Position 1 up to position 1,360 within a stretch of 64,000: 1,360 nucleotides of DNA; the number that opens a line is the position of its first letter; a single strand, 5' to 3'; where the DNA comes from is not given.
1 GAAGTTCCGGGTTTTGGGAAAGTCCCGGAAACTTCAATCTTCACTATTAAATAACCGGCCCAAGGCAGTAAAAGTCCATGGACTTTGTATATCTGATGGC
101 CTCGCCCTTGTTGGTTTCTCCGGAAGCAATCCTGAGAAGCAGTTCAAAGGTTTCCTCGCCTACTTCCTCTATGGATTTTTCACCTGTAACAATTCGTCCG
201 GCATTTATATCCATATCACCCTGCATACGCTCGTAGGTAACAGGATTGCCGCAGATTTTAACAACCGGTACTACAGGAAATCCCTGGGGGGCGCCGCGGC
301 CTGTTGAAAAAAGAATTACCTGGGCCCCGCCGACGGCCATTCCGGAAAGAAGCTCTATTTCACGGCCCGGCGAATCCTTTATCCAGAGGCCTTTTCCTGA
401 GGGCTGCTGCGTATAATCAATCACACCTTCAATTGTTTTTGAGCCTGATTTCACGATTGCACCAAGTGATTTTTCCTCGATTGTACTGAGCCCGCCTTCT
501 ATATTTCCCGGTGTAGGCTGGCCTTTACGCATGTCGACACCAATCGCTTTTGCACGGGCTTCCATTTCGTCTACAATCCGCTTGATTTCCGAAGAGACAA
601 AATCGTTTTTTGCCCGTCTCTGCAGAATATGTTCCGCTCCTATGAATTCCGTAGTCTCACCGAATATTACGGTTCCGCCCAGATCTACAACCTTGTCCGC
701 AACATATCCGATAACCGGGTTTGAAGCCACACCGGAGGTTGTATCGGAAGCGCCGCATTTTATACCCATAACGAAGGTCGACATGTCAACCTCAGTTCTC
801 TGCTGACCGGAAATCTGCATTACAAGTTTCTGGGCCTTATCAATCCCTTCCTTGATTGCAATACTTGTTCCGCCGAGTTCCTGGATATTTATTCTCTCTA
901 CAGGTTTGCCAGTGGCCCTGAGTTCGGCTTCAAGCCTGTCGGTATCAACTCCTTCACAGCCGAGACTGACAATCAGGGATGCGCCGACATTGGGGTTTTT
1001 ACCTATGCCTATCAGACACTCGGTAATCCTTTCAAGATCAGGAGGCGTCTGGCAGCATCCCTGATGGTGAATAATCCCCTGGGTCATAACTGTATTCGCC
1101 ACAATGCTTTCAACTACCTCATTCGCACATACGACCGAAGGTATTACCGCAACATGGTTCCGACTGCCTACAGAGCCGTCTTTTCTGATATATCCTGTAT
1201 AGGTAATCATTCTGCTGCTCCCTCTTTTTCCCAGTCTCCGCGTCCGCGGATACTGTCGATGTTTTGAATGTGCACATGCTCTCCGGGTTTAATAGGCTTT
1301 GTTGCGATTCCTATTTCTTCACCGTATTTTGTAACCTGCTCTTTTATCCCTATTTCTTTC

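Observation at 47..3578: LarA (nickel-pincer cofactor) homolog operonic with a split UxaA sugar-acid dehydratase under a GntR regulator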

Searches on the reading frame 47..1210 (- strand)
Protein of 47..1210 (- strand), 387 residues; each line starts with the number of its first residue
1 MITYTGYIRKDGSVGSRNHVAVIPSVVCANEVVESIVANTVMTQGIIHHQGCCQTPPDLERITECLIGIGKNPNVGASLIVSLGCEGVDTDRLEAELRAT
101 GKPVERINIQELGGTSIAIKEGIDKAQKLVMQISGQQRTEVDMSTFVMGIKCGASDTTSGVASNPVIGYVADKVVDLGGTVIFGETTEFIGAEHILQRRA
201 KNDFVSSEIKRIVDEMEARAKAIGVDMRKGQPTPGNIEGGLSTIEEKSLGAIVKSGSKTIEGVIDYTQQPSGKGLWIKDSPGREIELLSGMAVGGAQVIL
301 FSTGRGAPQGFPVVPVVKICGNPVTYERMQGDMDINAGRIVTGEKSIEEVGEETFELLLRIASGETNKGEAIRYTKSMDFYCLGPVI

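Call 3: search_protein_families(library=pfam, proteins=[window:47-1210:-])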
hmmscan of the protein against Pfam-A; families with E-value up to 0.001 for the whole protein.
window:47-1210:- (387 aa): 2 families
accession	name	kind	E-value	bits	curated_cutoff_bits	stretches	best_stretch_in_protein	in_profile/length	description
PF20629.2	GD_AH_C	-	2.3e-87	292.8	26.8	1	143-375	1-232/242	D-galactarate/Altronate dehydratase, C-terminal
PF04295.18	GD_AH_second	-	1.7e-33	116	27.3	1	6-133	1-135/136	D-galactarate dehydratase/Altronate hydrolase, second domain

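Call 4: search_protein_families(library=ncbifam, proteins=[window:47-1210:-])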
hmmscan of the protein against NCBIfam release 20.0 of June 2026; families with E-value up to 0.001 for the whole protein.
window:47-1210:- (387 aa): 1 family
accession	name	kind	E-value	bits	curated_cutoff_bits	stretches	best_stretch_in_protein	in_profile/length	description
TIGR03248.1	galactar-dH20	equivalog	2.8e-66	224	730.85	1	3-367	106-486/507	galactarate dehydratase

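Call 6: search_solved_structures(query=window:47-1210:-, max_evalue=0.01)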
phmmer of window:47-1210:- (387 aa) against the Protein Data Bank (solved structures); distinct sequences matched with E-value up to 0.01: 1.
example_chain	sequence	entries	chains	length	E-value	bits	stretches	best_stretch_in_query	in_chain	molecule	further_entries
6u7l_A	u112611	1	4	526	1.2e-55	192.4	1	3-366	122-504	Galactarate dehydratase (L-threo-forming)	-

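Call 13: find_homologous_proteins(query=window:47-1210:-, max_evalue=1e-20)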
Query window:47-1210:- (387 aa): 7987 proteins with E <= 1e-20 among 8000 candidates; the best 120 are listed.
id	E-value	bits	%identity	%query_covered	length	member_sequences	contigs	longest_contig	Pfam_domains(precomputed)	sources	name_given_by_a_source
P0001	5.0e-250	847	100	100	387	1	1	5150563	PF20629.3,PF04295.19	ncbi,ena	-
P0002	9.5e-249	843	99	100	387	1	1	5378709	PF20629.3,PF04295.19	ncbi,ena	-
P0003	1.3e-237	806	94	100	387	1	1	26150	PF20629.3,PF04295.19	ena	-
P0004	1.1e-235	800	93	100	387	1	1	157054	PF20629.3,PF04295.19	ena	-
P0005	4.5e-230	781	90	100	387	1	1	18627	PF20629.3,PF04295.19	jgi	-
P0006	9.7e-228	773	90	100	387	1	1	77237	PF20629.3,PF04295.19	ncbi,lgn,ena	-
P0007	8.4e-227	770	90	100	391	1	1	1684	PF20629.3,PF04295.19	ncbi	-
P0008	3.8e-226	768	89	100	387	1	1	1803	PF20629.3,PF04295.19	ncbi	-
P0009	9.8e-225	764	88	100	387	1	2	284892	PF20629.3,PF04295.19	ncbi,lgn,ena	-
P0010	1.7e-224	763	88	100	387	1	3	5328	PF20629.3,PF04295.19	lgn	-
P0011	2.3e-221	753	88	99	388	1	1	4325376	PF20629.3,PF04295.19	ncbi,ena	-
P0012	2.5e-221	752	88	100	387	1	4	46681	PF20629.3,PF04295.19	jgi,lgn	jgi:altronate dehydratase large subunit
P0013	2.6e-221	752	88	100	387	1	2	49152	PF20629.3,PF04295.19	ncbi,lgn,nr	ncbi:MAG: UxaA family hydrolase [Spirochaetia bacterium]|nr:UxaA family hydrolase [Spirochaetia bact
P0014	3.0e-221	752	87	100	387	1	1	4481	PF20629.3,PF04295.19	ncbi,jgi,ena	-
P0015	3.8e-221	752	88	100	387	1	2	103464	PF20629.3,PF04295.19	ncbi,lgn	-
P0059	3.1e-210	716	83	99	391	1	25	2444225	PF20629.3,PF04295.19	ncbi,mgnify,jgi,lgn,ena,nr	ncbi:MAG: (2R)-sulfolactate sulfo-lyase subunit beta [Spirochaetes bacterium ADurb.Bin315]|mgnify:FL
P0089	1.4e-205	701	81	100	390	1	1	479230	PF20629.3,PF04295.19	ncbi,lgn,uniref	ncbi:UxaA family hydrolase [Treponema sp. OMZ 840]|uniref:UxaA family hydrolase n=1 Tax=Treponema sp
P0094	2.6e-203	693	80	100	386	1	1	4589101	PF20629.3,PF04295.19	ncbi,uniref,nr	ncbi:UxaA family hydrolase [Crassaminicella profunda]|uniref:UxaA family hydrolase n=1 Tax=Crassamin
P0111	7.9e-195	665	76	100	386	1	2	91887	PF20629.3,PF04295.19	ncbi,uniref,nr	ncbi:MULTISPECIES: UxaA family hydrolase [Dethiosulfovibrio]|uniref:UxaA family hydrolase n=2 Tax=De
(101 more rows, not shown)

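Call 17: find_encoding_contigs(protein=P0001, flank=10000, max_places=4)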
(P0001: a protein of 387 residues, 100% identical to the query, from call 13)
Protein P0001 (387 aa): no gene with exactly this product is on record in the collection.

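Call 21: find_encoding_contigs(protein=P0002, flank=10000, max_places=3)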
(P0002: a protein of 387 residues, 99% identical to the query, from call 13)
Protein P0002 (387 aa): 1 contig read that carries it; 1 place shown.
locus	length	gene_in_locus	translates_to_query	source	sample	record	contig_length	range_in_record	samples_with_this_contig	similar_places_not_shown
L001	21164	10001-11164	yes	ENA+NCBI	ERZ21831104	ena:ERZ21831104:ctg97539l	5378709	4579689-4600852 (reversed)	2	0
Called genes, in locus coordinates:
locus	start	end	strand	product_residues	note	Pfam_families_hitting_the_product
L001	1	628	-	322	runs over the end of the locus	PF00962:A_deaminase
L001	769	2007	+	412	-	PF07690:MFS_1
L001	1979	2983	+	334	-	PF01022:HTH_5, PF12840:HTH_20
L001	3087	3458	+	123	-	-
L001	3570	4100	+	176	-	-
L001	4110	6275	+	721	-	PF27335:TP_0481_C (weak)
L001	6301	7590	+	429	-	PF00654:Voltage_CLC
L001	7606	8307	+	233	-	PF00392:GntR, PF07729:FCD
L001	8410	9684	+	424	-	PF09861:Lar_N, PF21113:LarA_C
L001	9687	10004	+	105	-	-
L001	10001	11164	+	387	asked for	PF04295:GD_AH_second, PF20629:GD_AH_C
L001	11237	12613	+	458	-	PF02447:GntP_permease, PF03600:CitMHS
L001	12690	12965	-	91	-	PF13145:Rotamase_2, PF13616:Rotamase_3, PF00639:Rotamase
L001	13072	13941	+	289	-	PF01261:AP_endonuc_2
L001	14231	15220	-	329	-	PF13407:Peripla_BP_4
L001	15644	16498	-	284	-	PF00528:BPD_transp_1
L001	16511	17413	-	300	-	PF00528:BPD_transp_1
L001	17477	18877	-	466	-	PF01547:SBP_bac_1, PF13416:SBP_bac_8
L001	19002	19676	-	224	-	PF00072:Response_reg, PF00196:GerE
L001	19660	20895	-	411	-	PF07730:HisKA_3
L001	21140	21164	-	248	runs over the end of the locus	PF00106:adh_short, PF08659:KR, PF01370:Epimerase (weak), PF13561:adh_short_C2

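Call 22: find_encoding_contigs(protein=P0011, flank=10000, max_places=3)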
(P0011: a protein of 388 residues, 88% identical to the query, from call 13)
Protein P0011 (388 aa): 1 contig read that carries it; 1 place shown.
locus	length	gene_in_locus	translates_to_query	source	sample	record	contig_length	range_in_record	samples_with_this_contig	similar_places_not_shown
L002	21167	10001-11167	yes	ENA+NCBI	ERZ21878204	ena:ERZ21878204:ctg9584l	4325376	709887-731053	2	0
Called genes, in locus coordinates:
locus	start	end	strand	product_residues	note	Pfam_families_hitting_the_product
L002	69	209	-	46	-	-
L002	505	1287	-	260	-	PF08282:Hydrolase_3 (faint)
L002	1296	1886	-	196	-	PF01066:CDP-OH_P_transf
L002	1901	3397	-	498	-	PF02074:Peptidase_M32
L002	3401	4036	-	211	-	PF09335:VTT_dom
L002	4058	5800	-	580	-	PF07973:tRNA_SAD, PF00587:tRNA-synt_2b, PF03129:HGTP_anticodon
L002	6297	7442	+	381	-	PF00465:Fe-ADH, PF13685:Fe-ADH_2, PF25137:ADH_Fe_C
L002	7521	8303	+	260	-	PF00392:GntR, PF07729:FCD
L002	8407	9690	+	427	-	PF09861:Lar_N, PF21113:LarA_C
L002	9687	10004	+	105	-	-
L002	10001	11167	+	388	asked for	PF04295:GD_AH_second, PF20629:GD_AH_C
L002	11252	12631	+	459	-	PF02447:GntP_permease, PF03600:CitMHS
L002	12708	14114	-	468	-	PF12838:Fer4_7 (weak), PF25160:LdpA_Fe-S-bd, PF00037:Fer4, PF12838:Fer4_7, PF25160:LdpA_Fe-S-bd, PF00037:Fer4, PF12837:Fer4_6, PF02906:Fe_hyd_lg_C, +7 more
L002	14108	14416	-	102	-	PF01257:2Fe-2S_thioredx (faint)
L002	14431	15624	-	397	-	PF07228:SpoIIE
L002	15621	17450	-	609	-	PF12838:Fer4_7, PF13187:Fer4_9, PF13237:Fer4_10, PF14697:Fer4_21 (weak), PF25160:LdpA_Fe-S-bd (weak), PF00037:Fer4 (weak), PF02906:Fe_hyd_lg_C, PF04060:FeS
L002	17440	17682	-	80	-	PF01257:2Fe-2S_thioredx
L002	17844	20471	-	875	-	PF00171:Aldedh, PF00465:Fe-ADH, PF13685:Fe-ADH_2, PF25137:ADH_Fe_C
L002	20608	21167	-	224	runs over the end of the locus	PF06971:Put_DNA-bind_N, PF02629:CoA_binding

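Call 32: search_solved_structures(query=window:47-1210:-, max_evalue=0.01, show_alignments=1)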
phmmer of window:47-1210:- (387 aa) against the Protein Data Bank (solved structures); distinct sequences matched with E-value up to 0.01: 1.
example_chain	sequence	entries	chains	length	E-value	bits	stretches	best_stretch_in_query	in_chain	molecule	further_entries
6u7l_A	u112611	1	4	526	1.2e-55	192.4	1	3-366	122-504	Galactarate dehydratase (L-threo-forming)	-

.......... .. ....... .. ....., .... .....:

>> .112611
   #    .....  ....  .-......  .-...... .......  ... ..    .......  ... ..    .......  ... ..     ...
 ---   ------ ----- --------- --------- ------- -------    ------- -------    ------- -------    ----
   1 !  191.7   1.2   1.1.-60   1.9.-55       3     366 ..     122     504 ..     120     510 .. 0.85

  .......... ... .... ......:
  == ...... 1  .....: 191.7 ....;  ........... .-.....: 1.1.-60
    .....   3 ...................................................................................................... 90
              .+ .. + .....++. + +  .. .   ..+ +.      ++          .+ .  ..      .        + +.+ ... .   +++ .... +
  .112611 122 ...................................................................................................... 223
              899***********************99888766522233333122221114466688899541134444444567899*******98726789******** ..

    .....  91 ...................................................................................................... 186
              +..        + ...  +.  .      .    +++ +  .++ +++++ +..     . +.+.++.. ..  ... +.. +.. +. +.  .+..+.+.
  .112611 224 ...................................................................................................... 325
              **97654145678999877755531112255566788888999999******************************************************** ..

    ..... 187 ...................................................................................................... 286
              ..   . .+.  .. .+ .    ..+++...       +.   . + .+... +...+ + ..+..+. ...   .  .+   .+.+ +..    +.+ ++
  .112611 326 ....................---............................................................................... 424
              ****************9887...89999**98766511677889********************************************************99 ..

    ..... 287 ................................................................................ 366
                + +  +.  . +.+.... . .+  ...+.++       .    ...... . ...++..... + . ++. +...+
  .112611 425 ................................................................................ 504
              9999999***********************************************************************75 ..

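Call 47: find_encoding_contigs(protein=P0094, flank=10000, max_places=2)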
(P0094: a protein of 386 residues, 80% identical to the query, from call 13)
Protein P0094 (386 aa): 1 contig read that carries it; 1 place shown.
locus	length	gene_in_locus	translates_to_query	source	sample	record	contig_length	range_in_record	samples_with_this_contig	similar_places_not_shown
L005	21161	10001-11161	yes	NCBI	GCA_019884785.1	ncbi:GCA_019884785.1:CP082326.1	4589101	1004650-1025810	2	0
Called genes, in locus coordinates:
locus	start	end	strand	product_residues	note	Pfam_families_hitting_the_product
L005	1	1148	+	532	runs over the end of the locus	PF00474:SSF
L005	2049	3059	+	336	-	PF03590:AsnA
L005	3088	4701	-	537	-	PF01368:DHH, PF00571:CBS, PF07085:DRTGG, PF02833:DHHA2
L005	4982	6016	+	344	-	PF00155:Aminotran_1_2, PF01212:Beta_elim_lyase, PF01041:DegT_DnrJ_EryC1 (faint)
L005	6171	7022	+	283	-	PF05651:Diacid_rec, PF00015:MCPsignal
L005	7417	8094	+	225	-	PF00392:GntR, PF07729:FCD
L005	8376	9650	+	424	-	PF09861:Lar_N, PF21113:LarA_C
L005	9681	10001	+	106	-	-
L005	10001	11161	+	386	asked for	PF04295:GD_AH_second, PF20629:GD_AH_C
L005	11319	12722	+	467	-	PF02447:GntP_permease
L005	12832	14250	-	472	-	PF00474:SSF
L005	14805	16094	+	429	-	PF09861:Lar_N, PF21113:LarA_C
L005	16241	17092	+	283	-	PF00497:SBP_bac_3, PF10613:Lig_chan-Glu_bd (weak)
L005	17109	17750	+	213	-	PF00528:BPD_transp_1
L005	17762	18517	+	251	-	PF02463:SMC_N, PF09818:ABC_ATPase (faint), PF00005:ABC_tran, PF13304:AAA_21 (weak)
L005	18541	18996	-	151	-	PF02915:Rubrerythrin, PF22277:EncFtn-like (faint), PF07875:Coat_F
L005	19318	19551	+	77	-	-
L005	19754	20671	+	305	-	PF01545:Cation_efflux, PF16916:ZT_dimer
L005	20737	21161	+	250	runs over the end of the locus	PF00899:ThiF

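Call 48: find_encoding_contigs(protein=P0111, flank=10000, max_places=2)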
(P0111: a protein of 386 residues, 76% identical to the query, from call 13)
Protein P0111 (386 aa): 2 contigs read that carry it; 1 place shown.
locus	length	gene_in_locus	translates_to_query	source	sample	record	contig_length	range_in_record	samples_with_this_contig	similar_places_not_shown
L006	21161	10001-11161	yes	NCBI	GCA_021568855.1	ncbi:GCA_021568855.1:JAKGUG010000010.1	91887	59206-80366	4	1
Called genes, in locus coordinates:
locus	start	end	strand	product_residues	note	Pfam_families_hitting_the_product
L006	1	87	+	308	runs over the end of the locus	PF01820:Dala_Dala_lig_N, PF07478:Dala_Dala_lig_C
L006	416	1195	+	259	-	-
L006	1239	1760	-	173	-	-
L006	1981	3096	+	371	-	PF16548:FlgT_N (faint)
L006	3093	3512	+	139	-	-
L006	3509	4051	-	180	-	-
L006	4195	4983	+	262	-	-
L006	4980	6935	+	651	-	-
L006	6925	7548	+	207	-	PF01464:SLT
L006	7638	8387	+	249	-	PF00392:GntR, PF07729:FCD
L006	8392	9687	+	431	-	PF09861:Lar_N, PF21113:LarA_C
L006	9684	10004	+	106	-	-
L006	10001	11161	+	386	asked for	PF04295:GD_AH_second, PF20629:GD_AH_C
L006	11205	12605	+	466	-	PF02447:GntP_permease, PF03600:CitMHS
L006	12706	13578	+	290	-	PF17284:Spermine_synt_N, PF01564:Spermine_synth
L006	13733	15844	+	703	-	PF02743:dCache_1, PF22673:MCP-like_PDC_1, PF00672:HAMP (weak), PF00015:MCPsignal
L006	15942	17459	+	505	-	PF00497:SBP_bac_3, PF00990:GGDEF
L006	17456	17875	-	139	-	PF22636:FlK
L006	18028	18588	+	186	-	-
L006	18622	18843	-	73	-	PF11823:Se_S_carrier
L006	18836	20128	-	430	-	PF06050:HGD-D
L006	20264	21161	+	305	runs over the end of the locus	PF04055:Radical_SAM, PF06968:BATS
